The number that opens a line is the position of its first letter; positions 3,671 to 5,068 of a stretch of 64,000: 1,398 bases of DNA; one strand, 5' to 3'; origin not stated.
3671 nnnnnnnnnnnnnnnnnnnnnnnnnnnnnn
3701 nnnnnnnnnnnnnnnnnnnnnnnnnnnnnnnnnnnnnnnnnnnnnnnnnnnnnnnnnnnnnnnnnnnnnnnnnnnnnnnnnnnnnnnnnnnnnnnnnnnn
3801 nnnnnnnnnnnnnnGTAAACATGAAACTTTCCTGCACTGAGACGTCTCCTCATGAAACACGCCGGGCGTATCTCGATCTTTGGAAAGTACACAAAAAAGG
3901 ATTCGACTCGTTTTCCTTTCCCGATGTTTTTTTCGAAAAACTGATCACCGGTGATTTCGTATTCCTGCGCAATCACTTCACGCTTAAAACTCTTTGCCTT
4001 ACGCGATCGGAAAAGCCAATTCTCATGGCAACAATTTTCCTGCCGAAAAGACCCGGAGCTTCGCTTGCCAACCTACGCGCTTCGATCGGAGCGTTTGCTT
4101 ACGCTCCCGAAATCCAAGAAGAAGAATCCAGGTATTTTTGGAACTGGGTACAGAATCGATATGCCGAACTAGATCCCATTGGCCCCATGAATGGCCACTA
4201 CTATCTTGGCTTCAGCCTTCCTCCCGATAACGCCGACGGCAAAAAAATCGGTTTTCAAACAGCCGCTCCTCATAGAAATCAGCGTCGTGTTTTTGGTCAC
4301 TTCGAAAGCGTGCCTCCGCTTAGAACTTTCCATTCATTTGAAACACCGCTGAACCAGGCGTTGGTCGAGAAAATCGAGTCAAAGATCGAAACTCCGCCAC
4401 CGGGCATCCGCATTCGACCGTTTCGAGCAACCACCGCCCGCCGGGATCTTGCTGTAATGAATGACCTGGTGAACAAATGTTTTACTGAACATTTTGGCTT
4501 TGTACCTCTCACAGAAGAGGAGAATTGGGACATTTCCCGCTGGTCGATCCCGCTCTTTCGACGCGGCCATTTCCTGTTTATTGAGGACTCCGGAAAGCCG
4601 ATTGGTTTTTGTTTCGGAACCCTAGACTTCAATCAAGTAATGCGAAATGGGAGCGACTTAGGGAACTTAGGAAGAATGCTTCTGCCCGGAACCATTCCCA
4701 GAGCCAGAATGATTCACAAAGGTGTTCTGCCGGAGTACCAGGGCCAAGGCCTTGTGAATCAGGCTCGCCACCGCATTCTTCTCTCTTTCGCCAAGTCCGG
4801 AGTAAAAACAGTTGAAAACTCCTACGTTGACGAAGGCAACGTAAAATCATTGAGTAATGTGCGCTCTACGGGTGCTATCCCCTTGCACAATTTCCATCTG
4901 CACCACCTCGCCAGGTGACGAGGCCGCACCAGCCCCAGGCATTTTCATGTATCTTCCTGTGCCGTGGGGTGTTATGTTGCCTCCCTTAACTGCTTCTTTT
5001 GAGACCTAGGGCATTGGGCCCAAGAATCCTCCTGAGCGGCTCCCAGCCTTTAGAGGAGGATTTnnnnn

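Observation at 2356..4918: Spt-like alpha-oxoamine synthase co-transcribed with a GNAT-tailed protein: candidate compact ceramide / N-acyl-aminolipid module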

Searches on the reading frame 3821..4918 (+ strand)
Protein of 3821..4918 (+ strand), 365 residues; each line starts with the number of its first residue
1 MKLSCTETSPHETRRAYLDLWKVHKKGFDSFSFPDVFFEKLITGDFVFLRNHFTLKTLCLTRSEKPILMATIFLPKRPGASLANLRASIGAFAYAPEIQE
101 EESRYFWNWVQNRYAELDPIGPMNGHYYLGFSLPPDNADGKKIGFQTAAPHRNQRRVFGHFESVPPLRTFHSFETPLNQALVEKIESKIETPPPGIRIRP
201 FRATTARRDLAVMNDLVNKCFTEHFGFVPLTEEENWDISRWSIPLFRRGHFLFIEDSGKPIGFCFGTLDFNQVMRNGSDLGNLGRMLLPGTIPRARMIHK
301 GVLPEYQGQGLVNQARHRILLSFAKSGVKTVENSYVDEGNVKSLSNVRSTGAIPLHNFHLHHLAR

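Call 6: search_protein_families(library=pfam, proteins=[window:3821-4918:+], max_evalue=0.1)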
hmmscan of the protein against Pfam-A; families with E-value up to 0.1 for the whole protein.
window:3821-4918:+ (365 aa): 2 families
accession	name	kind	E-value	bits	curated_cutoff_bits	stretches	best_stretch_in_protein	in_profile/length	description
PF00583.31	Acetyltransf_1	-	0.0014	19.3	20.7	1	213-341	4-105/116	Acetyltransferase (GNAT) family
PF13508.13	Acetyltransf_7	-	0.069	14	27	0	248-311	2-45/84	Acetyltransferase (GNAT) domain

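Call 7: search_protein_families(library=ncbifam, proteins=[window:3821-4918:+], max_evalue=0.1)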
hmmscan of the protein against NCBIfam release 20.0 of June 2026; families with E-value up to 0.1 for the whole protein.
window:3821-4918:+ (365 aa): 0 families

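Call 9: find_homologous_proteins(query=window:3821-4918:+)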
Query window:3821-4918:+ (365 aa): 12 proteins with E <= 0.001 among 1439 candidates.
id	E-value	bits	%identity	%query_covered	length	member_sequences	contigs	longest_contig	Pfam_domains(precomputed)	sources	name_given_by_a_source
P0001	3.4e-253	857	100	100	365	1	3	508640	-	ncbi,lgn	-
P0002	4.9e-124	432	56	97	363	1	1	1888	PF00583.32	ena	-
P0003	1.4e-121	424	52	98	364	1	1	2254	PF00583.32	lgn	-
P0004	2.4e-118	413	52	99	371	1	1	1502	-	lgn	-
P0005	2.0e-113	397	51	99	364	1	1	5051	-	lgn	-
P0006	1.3e-81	292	42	92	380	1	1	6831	-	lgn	-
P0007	5.7e-81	290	41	96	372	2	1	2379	-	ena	-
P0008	4.2e-79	284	39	97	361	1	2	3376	-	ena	-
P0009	2.1e-76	275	41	98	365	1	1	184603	-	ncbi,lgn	-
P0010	1.3e-42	164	34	75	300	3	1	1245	-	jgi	jgi:ribosomal protein S18 acetylase RimI-like enzyme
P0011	6.6e-39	152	33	88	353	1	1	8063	-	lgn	-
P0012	2.8e-12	64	26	95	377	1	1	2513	PF08445.17,PF00583.32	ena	-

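Call 10: find_encoding_contigs(protein=P0009, flank=10000, max_places=3)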
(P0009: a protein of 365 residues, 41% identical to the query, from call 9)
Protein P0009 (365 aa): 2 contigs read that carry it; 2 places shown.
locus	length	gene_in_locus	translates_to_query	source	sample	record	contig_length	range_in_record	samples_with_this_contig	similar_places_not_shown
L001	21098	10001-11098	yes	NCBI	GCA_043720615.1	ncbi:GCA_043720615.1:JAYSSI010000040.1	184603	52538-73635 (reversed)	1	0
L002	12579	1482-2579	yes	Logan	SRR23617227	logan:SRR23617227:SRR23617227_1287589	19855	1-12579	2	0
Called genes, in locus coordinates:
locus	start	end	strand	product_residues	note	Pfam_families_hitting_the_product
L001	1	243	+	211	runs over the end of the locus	PF00406:ADK, PF13207:AAA_17, PF13238:AAA_18 (faint), PF13671:AAA_33 (weak), PF05191:ADK_lid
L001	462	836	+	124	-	PF00416:Ribosomal_S13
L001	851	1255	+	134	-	PF00411:Ribosomal_S11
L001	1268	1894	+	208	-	PF00163:Ribosomal_S4, PF01479:S4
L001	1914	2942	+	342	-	PF01193:RNA_pol_L, PF01000:RNA_pol_A_bac, PF03118:RNA_pol_A_CTD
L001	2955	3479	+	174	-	PF01196:Ribosomal_L17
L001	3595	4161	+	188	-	PF00578:AhpC-TSA, PF08534:Redoxin, PF00085:Thioredoxin (weak), PF13905:Thioredoxin_8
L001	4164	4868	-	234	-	PF02585:PIG-L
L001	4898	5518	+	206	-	PF01182:Glucosamine_iso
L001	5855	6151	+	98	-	-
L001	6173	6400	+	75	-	-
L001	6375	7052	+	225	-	-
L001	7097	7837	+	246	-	-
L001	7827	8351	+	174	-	-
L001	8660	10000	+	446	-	PF00155:Aminotran_1_2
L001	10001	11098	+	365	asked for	-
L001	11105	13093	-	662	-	PF27335:TP_0481_C (weak)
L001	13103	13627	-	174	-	PF09835:DUF2062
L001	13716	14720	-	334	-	PF03706:LPG_synthase_TM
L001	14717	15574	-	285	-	PF00793:DAHP_synth_1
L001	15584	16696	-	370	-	PF00155:Aminotran_1_2, PF01053:Cys_Met_Meta_PP, PF01041:DegT_DnrJ_EryC1, PF01212:Beta_elim_lyase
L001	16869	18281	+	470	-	PF00483:NTP_transferase, PF22640:ManC_GMP_beta-helix, PF01050:MannoseP_isomer, PF07883:Cupin_2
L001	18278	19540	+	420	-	-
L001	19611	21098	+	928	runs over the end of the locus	PF00330:Aconitase, PF00694:Aconitase_C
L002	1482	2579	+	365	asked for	-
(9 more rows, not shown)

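Call 11: find_encoding_contigs(protein=P0001, flank=10000, max_places=3)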
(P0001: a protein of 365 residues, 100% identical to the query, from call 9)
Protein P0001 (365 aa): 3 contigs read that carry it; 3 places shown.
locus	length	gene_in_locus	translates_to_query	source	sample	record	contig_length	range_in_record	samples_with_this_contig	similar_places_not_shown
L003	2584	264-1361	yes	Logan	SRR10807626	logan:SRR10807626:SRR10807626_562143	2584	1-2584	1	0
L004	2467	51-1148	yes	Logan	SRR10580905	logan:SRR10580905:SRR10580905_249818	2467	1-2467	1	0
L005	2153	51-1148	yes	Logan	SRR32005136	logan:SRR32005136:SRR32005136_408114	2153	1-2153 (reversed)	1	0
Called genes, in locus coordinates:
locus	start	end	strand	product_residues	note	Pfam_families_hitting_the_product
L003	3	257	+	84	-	?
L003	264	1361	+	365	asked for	-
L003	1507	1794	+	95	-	PF00076:RRM_1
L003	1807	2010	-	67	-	-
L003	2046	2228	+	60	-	-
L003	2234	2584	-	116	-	?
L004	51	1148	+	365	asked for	-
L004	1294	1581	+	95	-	PF00076:RRM_1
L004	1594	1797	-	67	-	-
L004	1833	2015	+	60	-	-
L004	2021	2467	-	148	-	?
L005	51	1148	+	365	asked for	-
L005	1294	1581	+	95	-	PF00076:RRM_1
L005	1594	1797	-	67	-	-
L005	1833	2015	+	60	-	-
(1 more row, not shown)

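Call 12: find_encoding_contigs(protein=P0006, flank=10000, max_places=2)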
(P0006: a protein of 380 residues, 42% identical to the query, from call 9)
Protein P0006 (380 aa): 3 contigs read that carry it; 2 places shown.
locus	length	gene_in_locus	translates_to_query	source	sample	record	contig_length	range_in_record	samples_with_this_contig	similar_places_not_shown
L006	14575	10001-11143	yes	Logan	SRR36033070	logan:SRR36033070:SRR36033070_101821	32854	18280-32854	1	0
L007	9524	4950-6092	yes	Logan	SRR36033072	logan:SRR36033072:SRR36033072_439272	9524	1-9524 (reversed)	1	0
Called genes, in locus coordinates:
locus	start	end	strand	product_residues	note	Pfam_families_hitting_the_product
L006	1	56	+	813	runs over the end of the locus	-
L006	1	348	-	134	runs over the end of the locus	-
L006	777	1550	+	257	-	PF00106:adh_short, PF01370:Epimerase (weak), PF08659:KR, PF13561:adh_short_C2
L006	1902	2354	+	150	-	PF01339:CheB_methylest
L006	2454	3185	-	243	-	PF13645:YkuD_2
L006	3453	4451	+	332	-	PF03734:YkuD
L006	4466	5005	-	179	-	-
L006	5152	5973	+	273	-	PF14394:DUF4423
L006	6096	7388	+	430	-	PF00012:HSP70, PF06723:MreB_Mbl (faint), PF00012:HSP70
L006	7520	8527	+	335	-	PF00291:PALP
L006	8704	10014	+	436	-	PF00155:Aminotran_1_2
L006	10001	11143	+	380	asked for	-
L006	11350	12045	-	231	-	-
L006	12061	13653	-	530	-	PF00005:ABC_tran, PF02463:SMC_N (faint), PF13304:AAA_21 (faint), PF12848:ABC_tran_Xtn, PF00005:ABC_tran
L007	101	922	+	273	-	PF14394:DUF4423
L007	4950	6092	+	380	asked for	-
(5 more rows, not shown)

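Call 13: find_encoding_contigs(protein=P0011, flank=10000, max_places=2)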
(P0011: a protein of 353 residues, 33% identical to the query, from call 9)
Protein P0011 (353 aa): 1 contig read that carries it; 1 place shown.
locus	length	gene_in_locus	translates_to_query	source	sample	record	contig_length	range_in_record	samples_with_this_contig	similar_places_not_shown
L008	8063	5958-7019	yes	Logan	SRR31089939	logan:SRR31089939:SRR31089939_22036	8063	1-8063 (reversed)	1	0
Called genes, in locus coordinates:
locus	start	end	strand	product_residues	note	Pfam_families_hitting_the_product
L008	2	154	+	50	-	?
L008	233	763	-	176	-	PF01252:Peptidase_A8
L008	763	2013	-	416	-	-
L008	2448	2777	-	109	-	PF01909:NTP_transf_2, PF18765:Polbeta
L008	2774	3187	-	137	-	PF08780:NTase_sub_bind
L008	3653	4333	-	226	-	PF21948:LplA-B_cat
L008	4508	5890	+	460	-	PF00155:Aminotran_1_2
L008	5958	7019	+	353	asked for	-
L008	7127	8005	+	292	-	PF04338:DUF481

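Call 14: find_encoding_contigs(protein=P0005, flank=10000, max_places=2)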
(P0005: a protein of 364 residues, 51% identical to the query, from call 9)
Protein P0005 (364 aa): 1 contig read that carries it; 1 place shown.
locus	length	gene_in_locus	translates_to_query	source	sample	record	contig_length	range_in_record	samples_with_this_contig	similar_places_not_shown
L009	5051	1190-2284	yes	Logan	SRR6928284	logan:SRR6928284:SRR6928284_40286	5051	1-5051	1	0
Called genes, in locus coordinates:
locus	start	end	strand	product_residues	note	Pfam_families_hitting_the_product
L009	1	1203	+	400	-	?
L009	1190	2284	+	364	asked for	-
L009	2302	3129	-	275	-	-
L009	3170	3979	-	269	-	-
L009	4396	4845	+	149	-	-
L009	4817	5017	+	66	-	-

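Call 16: search_solved_structures(query=window:3821-4918:+, max_evalue=10)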
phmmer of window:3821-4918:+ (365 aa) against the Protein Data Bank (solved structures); distinct sequences matched with E-value up to 10: 0.

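Call 31: find_related_loci(query=A1, collection=genome_contigs, flank=10000)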
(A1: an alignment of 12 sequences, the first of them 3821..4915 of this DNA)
Query A1 (365 aa) in genome_contigs; peptide patterns used: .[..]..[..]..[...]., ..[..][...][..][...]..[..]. (x = any residue, [..] = any of these).
161 stretches matched a pattern; 21 encode a relative of the query (tblastn E <= 1e-3); 21 distinct loci.
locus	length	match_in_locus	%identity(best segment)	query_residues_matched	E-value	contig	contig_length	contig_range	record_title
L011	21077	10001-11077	41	2-360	3e-84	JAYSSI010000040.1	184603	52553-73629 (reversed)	MAG: Pseudobdellovibrionaceae bacterium isolate GFS_12192 GFS_12192_39, whole genome shotgun sequence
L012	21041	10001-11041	39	29-364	5e-79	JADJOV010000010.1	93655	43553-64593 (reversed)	MAG: Bdellovibrionales bacterium isolate Fred_18-Q3-R57-64_BATAC.187 tig00018605-10-935780, whole genome shotgun sequenc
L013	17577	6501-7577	38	2-360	9e-78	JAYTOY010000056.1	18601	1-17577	MAG: Pseudobdellovibrionaceae bacterium isolate GFS_4290 GFS_4290_55, whole genome shotgun sequence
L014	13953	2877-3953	38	2-360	1e-77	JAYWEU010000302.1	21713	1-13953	MAG: Pseudobdellovibrionaceae bacterium isolate GL98_UP_concoct_80 GL98_UP_concoct_80_301, whole genome shotgun sequence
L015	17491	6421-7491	38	2-358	1e-77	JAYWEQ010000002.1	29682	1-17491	MAG: Pseudobdellovibrionaceae bacterium isolate GL98_DN_metabat_112 GL98_DN_metabat_112_1, whole genome shotgun sequence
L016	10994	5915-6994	32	5-363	1e-59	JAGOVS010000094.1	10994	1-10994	MAG: Bacteriovorax sp. isolate Gw_Eff_bin_80 Gw_Eff_15168_length_10994_cov_7.366983, whole genome shotgun sequence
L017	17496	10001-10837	33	87-361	1e-43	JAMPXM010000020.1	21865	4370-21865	MAG: Pseudobdellovibrionaceae bacterium isolate R2F_R2FSRR_metabat.31 R2F_C1221, whole genome shotgun sequence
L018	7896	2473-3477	30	26-363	2e-35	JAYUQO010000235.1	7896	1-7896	MAG: Bdellovibrio sp. isolate GL114_DN_metabinner_27_sub GL114_DN_metabinner_27_sub_234, whole genome shotgun sequence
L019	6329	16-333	43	260-363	8e-21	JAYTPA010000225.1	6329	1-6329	MAG: Bdellovibrio sp. isolate GFS_4302 GFS_4302_224, whole genome shotgun sequence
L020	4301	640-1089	31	195-340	1e-16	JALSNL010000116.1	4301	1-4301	MAG: Melioribacteraceae bacterium isolate 356-284_maxbin2_scaf2bin.240_VB 356-284_scaffold_17177_c1, whole genome shotgu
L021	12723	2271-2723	30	195-341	6e-16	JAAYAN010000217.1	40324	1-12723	MAG: Ignavibacteria bacterium isolate AS06rmzACSIP_142 683590_AS06, whole genome shotgun sequence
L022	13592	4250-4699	31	195-340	5e-16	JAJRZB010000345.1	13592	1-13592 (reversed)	MAG: Bacteroidetes bacterium isolate Dive96_bin4.133 k141_2246040, whole genome shotgun sequence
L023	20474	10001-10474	28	187-340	5e-13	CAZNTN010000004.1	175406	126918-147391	MAG TPA_asm: uncultured Melioribacter sp. isolate binchicken_co266_264 genome assembly, contig: NODE_179_length_175406_c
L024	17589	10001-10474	28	187-340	3e-12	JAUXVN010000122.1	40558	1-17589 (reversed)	MAG: Ignavibacteria bacterium isolate C15_concoct.bin.94 C15_k141_218468, whole genome shotgun sequence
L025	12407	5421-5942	25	196-364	3e-11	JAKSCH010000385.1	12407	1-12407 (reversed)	MAG: Gemmatimonadetes bacterium isolate MAG.277 k141_5317892, whole genome shotgun sequence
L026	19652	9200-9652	25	195-341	1e-9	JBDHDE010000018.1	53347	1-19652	MAG: Gemmatimonadota bacterium isolate M8-32_Bin_184 M8-32_Bin_184_scaffold_1171, whole genome shotgun sequence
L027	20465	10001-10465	23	196-340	9e-8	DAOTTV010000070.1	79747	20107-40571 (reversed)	MAG TPA_asm: Anaerolineae bacterium isolate F14_25 k111_917379, whole genome shotgun sequence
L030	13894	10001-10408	24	209-340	1e-6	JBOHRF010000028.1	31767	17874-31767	MAG: Longimicrobiales bacterium isolate SD8032_metabat2.bin.1 NODE_185_length_31767_cov_1.587958, whole genome shotgun s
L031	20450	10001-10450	25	196-341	1e-10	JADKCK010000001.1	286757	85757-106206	MAG: Sphingobacteriales bacterium isolate OdNE_18-Q3-R46-58_MAXAC.028 tig00003150-10-2845060, whole genome shotgun seque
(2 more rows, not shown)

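Call 32: predict_structure(alignment_id=A1)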
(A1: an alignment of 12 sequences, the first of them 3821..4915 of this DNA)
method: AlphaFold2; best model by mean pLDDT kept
length: 365 residues; sequences in the alignment: 12
mean_pLDDT: 90.6   pTM: 0.88
mean pLDDT of the five models: 90.6, 88.3, 87.1, 87.0, 86.9
residues with pLDDT >= 90: 242; 70-90: 116; 50-70: 7; < 50: 0
segments of 3 or more residues with pLDDT < 50: none
pLDDT, mean of each block of 10 residues (from residue 1): 93 96 91 90 96 97 96 82 86 95 96 93 92 87 84 90 88 93 90 91 95 94 88 95 88 96 94 83 77 89 91 93 94 87 82 90 87
secondary structure, 60 per line:
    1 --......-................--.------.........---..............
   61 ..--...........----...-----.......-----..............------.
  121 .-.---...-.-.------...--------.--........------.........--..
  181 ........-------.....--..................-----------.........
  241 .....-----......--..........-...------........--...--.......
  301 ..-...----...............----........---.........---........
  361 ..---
elements in order: E3-8 H10-25 H35-43 H47-52 E53-62 E65-75 E88-94 H100-113 H154-161 E168-176 H179-188 E196-200 H203-220 H232-245 E251-256 E259-268 H279-286 E294-302 H311-325 E330-337 H341-349 E353-362

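Call 34: search_protein_representatives(alignment_id=A1)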
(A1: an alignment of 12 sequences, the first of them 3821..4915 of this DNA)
Query: 12 sequences, 365 profile positions. Proteins with E-value up to 0.001 (for the whole library): 2805; up to 1e-10: 1172; up to 1e-30: 54. The best 150 are listed.
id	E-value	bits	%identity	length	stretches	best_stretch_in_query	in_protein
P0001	2.3e-162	556.5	-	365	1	1-364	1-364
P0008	3.6e-158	542.7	-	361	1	2-363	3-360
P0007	1.0e-157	541.3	-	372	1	3-363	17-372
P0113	7.5e-135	466.0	-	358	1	3-363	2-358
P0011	1.9e-124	431.7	-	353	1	30-364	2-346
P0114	5.0e-120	417.2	-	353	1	6-363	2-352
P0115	2.5e-118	411.6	-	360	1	4-362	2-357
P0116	1.7e-117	408.9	-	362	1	1-363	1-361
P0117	3.0e-113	394.9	-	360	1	5-364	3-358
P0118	8.9e-112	390.1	-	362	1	4-362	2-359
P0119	9.9e-111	386.6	-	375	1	5-363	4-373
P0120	5.2e-109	381.0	-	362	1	4-363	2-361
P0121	2.3e-107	375.6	-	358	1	1-362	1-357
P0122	3.5e-107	375.0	-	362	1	7-362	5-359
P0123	8.4e-107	373.7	-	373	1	3-363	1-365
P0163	1.6e-30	122.8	-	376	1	4-363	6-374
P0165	6.4e-30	120.8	-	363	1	9-363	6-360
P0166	8.7e-30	120.3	-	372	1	6-363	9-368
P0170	5.8e-29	117.6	-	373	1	1-361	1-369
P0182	1.3e-25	106.6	-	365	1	6-359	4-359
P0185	2.4e-25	105.7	-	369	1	1-363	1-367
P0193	4.4e-25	104.8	-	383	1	4-363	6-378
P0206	2.4e-24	102.4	-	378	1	3-364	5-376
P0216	1.2e-23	100.1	-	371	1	1-363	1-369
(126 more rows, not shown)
